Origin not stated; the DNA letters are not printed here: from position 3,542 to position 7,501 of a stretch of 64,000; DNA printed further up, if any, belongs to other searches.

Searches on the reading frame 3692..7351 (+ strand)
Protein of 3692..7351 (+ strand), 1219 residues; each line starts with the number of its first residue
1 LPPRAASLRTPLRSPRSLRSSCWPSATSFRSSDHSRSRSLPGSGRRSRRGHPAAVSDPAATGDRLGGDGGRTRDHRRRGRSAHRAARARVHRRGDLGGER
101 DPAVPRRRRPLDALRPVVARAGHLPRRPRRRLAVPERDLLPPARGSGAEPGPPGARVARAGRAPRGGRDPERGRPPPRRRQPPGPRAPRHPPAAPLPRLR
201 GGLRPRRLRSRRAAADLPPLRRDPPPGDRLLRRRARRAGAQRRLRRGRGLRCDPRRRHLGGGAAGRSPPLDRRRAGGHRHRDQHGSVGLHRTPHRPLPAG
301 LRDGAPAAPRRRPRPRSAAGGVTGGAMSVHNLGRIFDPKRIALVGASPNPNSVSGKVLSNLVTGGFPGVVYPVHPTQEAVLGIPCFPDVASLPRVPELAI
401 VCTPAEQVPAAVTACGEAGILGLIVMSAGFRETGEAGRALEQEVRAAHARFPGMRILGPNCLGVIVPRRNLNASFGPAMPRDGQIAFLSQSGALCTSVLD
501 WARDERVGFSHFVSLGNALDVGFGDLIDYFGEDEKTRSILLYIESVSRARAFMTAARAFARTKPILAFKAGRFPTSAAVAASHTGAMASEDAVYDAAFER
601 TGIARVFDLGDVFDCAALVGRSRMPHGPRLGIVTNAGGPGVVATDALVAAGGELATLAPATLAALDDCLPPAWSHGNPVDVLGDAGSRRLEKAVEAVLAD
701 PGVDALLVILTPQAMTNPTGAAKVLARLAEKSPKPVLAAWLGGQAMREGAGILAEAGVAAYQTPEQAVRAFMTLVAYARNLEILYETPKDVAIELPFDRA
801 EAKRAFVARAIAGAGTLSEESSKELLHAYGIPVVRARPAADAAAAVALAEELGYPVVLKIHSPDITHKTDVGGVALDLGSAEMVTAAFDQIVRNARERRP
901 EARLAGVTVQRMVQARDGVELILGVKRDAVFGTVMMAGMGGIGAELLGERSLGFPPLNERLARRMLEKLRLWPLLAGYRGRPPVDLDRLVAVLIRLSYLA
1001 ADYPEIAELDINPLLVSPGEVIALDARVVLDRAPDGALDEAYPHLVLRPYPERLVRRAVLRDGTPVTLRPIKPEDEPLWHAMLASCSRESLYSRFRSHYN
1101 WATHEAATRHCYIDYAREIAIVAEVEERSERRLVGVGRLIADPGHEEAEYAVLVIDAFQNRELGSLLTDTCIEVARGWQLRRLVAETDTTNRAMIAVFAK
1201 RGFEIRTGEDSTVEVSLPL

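Call 66: search_protein_families(library=pfam, proteins=[window:3692-7351:+], max_evalue=0.00001)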
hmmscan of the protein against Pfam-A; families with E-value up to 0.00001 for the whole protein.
window:3692-7351:+ (1219 aa): 7 families
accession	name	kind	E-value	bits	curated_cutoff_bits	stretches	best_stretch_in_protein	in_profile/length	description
PF13549.11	ATP-grasp_5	-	1.4e-83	280.1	27.6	1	813-1030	6-221/221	ATP-grasp domain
PF13607.11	Succ_CoA_lig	-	7.9e-55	184.8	27.4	1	483-618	2-137/138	Succinyl-CoA ligase like flavodoxin domain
PF13380.12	CoA_binding_2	-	9.1e-24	84.6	22.8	1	339-465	1-114/116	CoA binding domain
PF19045.5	Ligase_CoA_2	-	2.5e-13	50.8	23.7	1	632-779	3-156/162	Ligase-CoA domain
PF00583.31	Acetyltransf_1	-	9.7e-11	42.4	20.7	1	1097-1203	10-116/116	Acetyltransferase (GNAT) family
PF02629.25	CoA_binding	-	1.4e-09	39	22.3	1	338-428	3-96/97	CoA binding domain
PF13302.13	Acetyltransf_3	-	5e-09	37.4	25.4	1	1066-1204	2-138/138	Acetyltransferase (GNAT) domain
